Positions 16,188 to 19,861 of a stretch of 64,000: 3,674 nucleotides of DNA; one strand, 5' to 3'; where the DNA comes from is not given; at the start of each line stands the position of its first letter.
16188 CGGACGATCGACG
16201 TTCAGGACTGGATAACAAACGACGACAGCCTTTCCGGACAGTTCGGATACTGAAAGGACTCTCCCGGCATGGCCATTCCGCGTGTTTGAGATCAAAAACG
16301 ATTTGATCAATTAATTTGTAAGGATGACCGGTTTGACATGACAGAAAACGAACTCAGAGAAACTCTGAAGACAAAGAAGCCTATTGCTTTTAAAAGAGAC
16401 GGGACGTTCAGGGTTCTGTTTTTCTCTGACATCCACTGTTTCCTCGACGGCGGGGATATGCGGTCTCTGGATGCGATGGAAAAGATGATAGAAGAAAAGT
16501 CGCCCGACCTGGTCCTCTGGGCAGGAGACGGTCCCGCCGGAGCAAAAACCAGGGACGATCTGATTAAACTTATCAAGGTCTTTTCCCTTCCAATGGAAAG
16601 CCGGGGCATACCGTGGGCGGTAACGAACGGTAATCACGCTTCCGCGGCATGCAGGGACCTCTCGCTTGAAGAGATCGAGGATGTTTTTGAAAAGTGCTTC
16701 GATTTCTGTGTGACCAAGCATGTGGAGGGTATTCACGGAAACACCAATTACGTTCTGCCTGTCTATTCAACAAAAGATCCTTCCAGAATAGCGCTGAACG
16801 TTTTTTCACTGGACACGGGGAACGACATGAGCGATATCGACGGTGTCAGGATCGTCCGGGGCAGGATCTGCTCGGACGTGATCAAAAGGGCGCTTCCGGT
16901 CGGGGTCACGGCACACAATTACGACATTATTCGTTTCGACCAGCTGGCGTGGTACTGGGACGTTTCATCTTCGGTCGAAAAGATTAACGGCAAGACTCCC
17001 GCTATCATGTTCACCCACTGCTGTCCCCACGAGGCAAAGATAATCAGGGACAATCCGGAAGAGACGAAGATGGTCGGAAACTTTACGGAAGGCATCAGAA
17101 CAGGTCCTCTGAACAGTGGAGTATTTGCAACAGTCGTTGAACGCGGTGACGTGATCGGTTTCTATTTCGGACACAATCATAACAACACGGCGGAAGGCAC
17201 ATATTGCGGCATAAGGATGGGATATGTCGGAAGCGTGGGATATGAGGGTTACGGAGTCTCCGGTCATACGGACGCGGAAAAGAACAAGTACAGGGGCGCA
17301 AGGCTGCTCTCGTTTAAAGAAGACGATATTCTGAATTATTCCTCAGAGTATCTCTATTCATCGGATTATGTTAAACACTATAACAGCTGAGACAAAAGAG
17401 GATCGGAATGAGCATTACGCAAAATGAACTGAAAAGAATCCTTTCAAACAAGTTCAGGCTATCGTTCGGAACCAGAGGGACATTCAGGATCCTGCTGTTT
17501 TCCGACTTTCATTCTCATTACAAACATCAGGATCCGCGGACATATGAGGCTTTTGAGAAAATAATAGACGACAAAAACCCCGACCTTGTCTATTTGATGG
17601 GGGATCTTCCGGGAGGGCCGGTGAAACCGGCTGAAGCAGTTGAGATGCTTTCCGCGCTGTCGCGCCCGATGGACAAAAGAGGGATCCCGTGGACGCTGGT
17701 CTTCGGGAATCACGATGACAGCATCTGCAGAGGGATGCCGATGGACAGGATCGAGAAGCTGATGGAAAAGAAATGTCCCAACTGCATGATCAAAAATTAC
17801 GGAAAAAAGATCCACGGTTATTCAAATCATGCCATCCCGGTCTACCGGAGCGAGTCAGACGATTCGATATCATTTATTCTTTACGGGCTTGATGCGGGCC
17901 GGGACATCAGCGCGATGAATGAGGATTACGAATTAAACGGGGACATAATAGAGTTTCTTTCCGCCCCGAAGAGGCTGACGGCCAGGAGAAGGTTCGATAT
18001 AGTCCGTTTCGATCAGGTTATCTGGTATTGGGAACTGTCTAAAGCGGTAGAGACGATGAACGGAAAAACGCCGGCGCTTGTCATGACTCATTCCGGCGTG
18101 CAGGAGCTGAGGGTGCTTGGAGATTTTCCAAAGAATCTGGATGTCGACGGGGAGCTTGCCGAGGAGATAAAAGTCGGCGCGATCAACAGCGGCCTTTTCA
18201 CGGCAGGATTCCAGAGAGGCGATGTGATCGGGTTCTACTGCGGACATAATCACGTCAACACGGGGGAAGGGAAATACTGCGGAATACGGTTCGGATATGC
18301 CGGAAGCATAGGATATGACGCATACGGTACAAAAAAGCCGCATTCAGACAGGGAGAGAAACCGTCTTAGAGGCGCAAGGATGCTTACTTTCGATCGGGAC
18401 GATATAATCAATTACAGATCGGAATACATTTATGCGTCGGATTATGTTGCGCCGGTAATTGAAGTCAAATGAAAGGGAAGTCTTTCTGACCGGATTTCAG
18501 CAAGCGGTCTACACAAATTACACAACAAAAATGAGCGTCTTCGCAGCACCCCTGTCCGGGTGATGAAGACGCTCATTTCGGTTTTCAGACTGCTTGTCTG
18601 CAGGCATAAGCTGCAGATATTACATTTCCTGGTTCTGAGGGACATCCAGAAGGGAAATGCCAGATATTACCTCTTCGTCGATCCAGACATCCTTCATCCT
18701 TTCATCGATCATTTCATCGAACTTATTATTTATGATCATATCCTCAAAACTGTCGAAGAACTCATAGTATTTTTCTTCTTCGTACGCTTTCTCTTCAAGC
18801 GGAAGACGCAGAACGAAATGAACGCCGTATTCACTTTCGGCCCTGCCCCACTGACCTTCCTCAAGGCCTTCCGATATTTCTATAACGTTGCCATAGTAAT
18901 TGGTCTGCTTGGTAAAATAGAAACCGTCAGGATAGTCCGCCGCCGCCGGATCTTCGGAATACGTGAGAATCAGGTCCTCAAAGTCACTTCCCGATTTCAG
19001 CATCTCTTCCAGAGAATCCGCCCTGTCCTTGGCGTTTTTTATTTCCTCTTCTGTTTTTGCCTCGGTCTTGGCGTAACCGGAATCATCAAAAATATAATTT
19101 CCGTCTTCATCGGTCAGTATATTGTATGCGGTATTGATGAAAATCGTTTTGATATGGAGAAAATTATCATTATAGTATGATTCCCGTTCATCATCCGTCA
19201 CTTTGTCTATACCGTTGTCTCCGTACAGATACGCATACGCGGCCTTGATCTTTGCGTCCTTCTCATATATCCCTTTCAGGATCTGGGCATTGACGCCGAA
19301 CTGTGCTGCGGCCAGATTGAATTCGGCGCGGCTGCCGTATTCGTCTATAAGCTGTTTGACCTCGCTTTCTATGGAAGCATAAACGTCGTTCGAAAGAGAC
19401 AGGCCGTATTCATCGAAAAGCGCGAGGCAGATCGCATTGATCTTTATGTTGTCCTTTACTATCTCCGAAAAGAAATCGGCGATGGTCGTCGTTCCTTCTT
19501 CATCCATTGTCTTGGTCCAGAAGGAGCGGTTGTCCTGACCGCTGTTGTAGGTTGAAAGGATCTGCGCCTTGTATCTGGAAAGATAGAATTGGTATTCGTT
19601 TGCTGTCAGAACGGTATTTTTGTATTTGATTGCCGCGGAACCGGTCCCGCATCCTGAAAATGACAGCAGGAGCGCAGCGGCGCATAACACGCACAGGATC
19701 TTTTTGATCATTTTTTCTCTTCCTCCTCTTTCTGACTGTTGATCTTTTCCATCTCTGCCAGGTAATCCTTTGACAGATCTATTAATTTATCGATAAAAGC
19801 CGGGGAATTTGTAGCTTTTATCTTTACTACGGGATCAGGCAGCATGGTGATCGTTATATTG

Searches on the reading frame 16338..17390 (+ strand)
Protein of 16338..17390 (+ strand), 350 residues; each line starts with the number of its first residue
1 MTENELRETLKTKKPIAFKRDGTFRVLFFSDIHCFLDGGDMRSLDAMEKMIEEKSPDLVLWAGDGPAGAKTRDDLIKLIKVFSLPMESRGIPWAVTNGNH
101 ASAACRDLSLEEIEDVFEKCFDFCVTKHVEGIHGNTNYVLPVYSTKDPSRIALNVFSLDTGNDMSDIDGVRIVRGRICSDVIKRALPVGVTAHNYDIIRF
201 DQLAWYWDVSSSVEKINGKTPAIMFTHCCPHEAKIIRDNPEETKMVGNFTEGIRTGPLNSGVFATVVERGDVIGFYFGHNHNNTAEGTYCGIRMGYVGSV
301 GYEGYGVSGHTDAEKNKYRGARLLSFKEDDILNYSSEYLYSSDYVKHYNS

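Call 80: search_protein_families(library=padloc, proteins=[window:16338-17390:+], max_evalue=1e-8)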
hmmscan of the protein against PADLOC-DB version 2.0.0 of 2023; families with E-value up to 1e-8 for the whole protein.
window:16338-17390:+ (350 aa): 0 families

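Call 81: search_protein_families(library=pfam, proteins=[window:16338-17390:+], max_evalue=0.00001)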
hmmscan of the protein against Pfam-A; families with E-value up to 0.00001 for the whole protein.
window:16338-17390:+ (350 aa): 1 family
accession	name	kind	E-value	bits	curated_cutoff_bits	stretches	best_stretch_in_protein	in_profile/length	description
PF00149.33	Metallophos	-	6e-08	33.8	21.5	1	24-126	1-72/191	Calcineurin-like phosphoesterase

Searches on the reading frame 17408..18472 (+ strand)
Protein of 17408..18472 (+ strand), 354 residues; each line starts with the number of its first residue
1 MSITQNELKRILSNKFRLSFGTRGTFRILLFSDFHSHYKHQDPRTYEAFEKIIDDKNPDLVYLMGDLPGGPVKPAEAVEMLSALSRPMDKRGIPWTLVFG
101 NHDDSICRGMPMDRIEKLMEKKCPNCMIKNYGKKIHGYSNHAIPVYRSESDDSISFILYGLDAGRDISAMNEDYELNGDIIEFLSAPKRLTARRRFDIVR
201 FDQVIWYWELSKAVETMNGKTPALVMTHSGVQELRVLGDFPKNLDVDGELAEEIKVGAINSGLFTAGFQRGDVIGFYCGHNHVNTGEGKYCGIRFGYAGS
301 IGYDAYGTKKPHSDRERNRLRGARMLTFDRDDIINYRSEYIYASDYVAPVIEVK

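Call 80: search_protein_families(library=padloc, proteins=[window:17408-18472:+], max_evalue=1e-8)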
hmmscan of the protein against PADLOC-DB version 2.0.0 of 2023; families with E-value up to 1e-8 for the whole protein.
window:17408-18472:+ (354 aa): 0 families

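Call 81: search_protein_families(library=pfam, proteins=[window:17408-18472:+], max_evalue=0.00001)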
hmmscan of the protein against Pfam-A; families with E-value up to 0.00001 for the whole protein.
window:17408-18472:+ (354 aa): 1 family
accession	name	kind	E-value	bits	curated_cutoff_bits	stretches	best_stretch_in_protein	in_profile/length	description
PF00149.33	Metallophos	-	9.4e-13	49.4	21.5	1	26-235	1-160/191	Calcineurin-like phosphoesterase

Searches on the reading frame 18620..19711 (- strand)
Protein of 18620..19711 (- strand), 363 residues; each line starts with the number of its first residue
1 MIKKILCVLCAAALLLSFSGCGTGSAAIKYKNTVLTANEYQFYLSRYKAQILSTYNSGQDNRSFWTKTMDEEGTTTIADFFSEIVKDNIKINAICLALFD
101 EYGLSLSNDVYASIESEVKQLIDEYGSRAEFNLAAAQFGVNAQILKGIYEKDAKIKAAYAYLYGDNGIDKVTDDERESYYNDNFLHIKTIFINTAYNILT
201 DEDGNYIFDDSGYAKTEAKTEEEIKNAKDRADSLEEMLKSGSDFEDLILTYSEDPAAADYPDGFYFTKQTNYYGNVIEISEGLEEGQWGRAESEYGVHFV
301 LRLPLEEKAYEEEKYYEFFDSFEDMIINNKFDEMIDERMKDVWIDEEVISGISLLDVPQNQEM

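Call 54: search_protein_families(library=pfam, proteins=[window:18620-19711:-], max_evalue=0.00001)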
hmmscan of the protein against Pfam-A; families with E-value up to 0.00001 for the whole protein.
window:18620-19711:- (363 aa): 1 family
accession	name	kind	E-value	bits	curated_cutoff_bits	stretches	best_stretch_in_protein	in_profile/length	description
PF13616.12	Rotamase_3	-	3.1e-07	31.4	22.5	1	219-300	28-110/116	PPIC-type PPIASE domain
